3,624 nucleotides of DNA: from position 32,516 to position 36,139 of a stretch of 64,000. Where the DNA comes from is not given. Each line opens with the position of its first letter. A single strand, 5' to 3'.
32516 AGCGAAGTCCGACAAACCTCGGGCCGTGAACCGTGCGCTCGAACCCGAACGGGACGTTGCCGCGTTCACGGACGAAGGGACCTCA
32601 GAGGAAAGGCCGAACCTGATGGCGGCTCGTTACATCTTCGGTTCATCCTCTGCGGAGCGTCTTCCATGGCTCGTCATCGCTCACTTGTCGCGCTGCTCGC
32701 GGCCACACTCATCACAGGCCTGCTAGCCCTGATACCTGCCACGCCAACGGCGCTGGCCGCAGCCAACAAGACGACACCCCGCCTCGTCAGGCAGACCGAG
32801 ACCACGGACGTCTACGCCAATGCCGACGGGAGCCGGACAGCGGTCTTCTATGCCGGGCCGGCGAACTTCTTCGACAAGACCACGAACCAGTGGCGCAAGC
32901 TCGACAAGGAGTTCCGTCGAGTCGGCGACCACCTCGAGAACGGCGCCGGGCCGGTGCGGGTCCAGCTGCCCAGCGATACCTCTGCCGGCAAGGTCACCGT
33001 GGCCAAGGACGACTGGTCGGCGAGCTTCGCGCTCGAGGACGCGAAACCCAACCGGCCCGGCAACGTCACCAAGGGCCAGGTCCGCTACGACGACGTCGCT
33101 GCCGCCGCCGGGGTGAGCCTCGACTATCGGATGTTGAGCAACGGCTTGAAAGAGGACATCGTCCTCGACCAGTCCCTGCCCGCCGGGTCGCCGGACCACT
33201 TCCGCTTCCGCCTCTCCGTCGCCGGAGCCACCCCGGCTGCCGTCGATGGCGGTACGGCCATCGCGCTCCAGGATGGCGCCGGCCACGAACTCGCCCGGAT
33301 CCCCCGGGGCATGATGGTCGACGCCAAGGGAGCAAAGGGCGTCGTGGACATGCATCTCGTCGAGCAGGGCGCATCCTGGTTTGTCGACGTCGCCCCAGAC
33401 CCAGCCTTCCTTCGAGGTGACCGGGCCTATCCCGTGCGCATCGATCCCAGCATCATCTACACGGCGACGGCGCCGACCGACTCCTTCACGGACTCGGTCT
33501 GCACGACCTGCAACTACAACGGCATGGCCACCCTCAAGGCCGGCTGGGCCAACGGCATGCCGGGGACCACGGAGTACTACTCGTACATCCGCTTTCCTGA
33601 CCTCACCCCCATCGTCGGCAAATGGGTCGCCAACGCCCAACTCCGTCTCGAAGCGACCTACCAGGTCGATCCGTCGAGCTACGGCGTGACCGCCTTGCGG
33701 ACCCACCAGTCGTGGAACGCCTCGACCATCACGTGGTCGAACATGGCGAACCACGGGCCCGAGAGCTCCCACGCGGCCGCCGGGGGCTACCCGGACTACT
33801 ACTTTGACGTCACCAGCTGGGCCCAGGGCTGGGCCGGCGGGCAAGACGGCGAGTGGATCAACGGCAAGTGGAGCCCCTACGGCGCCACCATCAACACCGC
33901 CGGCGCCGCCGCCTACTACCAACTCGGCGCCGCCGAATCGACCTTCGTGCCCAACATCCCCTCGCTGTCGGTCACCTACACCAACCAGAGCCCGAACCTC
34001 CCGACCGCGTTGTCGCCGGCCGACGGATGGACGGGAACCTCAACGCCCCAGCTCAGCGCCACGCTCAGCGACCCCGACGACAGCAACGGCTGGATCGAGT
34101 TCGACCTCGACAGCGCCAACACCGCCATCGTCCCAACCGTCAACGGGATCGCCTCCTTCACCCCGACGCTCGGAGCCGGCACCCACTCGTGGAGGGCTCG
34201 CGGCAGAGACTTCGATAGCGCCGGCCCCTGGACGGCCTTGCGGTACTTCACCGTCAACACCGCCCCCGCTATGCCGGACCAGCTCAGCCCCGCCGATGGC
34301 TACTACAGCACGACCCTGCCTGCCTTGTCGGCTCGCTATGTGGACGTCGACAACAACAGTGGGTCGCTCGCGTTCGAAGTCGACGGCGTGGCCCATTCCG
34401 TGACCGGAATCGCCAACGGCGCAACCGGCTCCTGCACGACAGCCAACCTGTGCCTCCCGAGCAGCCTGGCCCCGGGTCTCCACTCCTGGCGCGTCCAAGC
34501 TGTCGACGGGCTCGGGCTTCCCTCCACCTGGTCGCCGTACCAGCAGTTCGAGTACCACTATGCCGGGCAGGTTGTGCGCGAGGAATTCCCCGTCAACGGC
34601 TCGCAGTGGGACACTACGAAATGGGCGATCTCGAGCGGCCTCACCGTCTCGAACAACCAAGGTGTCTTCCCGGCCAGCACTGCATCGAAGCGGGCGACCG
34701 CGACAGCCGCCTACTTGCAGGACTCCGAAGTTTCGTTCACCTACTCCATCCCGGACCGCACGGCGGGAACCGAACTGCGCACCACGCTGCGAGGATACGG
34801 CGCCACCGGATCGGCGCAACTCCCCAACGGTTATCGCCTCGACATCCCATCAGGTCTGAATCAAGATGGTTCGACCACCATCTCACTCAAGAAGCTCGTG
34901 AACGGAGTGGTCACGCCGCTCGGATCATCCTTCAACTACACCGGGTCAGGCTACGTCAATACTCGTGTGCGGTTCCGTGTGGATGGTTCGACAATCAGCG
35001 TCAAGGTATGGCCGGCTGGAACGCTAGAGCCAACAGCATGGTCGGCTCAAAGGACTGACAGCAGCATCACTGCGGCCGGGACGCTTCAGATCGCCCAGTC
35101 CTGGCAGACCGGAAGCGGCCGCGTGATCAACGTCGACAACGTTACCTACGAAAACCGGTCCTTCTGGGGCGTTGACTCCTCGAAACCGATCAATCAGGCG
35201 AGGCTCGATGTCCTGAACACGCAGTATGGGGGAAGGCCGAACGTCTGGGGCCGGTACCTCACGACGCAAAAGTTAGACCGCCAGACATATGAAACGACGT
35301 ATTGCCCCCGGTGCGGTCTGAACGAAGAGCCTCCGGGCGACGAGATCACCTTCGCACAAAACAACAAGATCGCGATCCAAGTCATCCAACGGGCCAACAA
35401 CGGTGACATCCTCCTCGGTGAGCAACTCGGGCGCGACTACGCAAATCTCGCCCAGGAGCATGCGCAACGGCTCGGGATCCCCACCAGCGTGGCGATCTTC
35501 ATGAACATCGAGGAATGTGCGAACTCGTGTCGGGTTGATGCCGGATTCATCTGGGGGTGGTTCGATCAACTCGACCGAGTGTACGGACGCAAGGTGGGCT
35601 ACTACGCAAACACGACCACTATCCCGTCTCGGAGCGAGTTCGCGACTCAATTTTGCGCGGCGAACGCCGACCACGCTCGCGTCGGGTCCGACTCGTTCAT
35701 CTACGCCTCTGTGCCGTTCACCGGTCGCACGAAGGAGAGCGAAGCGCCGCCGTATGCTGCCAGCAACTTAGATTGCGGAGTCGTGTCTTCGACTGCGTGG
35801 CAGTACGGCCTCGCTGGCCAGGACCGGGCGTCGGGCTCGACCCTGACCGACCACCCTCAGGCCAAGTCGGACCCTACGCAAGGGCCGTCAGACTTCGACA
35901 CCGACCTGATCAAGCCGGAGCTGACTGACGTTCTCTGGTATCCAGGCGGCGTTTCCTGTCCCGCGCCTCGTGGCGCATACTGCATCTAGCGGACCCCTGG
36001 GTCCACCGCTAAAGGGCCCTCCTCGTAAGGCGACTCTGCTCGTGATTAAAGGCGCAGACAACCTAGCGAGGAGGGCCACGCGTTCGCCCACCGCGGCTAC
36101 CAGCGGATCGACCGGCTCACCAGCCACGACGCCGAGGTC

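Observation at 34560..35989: LamG-like module plus swapped enzymatic C-termini with lower GC: a second, non-RHS polymorphic system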

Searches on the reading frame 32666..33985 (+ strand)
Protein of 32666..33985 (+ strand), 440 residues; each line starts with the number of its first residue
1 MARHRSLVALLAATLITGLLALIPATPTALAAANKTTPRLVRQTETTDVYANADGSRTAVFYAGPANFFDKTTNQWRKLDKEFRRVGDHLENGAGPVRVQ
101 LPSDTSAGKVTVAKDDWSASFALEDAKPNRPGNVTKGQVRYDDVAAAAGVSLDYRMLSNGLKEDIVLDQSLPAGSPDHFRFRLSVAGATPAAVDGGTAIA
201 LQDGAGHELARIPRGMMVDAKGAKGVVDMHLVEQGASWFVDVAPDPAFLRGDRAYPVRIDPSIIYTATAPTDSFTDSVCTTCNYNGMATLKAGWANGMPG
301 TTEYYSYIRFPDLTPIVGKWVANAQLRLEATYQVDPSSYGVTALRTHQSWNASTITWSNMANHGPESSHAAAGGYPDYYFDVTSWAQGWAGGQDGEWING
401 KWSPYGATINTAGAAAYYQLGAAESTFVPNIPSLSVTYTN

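Call 86: find_homologous_proteins(query=window:32666-33985:+, max_evalue=1e-10)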
Query window:32666-33985:+ (440 aa): 3 proteins with E <= 1e-10 among 8000 candidates.
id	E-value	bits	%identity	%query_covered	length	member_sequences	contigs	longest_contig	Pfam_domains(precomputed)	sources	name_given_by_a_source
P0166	6.2e-170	584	60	100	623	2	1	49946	PF24517.3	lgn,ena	-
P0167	4.3e-102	360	66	59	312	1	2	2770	-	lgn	-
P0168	1.9e-89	319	58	63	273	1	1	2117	-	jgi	jgi:hypothetical protein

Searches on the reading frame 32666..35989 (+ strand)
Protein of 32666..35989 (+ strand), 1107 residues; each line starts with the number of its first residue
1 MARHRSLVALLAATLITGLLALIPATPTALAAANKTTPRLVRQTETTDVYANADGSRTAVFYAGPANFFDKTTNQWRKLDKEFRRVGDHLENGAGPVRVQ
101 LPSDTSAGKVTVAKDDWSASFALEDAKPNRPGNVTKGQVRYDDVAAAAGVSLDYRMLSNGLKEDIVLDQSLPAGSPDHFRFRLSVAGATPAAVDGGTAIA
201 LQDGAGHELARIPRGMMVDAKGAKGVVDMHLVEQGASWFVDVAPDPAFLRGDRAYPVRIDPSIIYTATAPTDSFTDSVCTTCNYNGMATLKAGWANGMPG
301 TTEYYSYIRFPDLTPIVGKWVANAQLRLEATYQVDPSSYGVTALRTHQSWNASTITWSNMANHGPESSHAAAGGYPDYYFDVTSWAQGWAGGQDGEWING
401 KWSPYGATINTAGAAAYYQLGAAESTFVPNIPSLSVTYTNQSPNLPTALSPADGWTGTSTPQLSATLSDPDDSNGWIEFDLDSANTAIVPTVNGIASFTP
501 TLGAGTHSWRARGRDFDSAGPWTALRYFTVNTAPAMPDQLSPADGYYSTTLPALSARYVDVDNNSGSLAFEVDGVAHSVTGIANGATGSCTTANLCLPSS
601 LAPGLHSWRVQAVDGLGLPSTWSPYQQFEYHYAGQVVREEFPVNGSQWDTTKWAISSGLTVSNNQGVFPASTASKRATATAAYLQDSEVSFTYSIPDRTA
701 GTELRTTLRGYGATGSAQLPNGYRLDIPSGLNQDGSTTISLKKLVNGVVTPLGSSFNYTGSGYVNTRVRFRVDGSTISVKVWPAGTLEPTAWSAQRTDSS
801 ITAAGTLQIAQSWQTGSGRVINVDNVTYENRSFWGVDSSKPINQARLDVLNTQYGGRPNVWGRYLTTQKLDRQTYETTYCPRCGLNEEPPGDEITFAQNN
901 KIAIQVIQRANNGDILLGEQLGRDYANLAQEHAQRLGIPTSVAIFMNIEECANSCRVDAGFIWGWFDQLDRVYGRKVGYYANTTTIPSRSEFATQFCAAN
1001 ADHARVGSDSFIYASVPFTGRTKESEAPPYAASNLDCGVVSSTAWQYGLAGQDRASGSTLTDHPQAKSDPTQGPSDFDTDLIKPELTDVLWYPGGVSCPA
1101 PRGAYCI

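Call 6: search_protein_families(library=pfam, proteins=[window:32666-35989:+], max_evalue=0.1)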
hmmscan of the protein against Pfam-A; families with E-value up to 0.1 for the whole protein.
window:32666-35989:+ (1107 aa): 3 families
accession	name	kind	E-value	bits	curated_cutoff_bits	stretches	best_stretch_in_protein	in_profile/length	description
PF24517.2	CBM96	-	2.7e-07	31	26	1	266-394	4-130/164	Carbohydrate-binding module family 96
PF08924.17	Rv2525c_GlyHyd-like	-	2.6e-05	24.9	27.2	1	904-996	48-142/198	Rv2525c-like, glycoside hydrolase-like domain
PF19077.6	Big_13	-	0.05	14.5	27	0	447-515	15-85/102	Bacterial Ig-like domain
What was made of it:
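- On Rv2525c_GlyHyd-like (PF08924/DUF1906), A tail: A alone scores 24.9 bits (cut-off 27.2, call 6).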

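Call 7: search_protein_families(library=ncbifam, proteins=[window:32666-35989:+], max_evalue=0.1)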
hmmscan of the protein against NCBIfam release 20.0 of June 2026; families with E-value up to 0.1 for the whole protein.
window:32666-35989:+ (1107 aa): 1 family
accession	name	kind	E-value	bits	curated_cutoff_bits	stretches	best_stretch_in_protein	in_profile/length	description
NF033679.1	DNRLRE_dom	domain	1.2e-12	48.3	34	1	272-436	2-163/164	DNRLRE domain-containing protein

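Call 16: find_encoding_contigs(protein=window:32666-35989:+, flank=10000, max_places=4)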
Protein window:32666-35989:+ (1107 aa): no gene with exactly this product is on record in the collection.
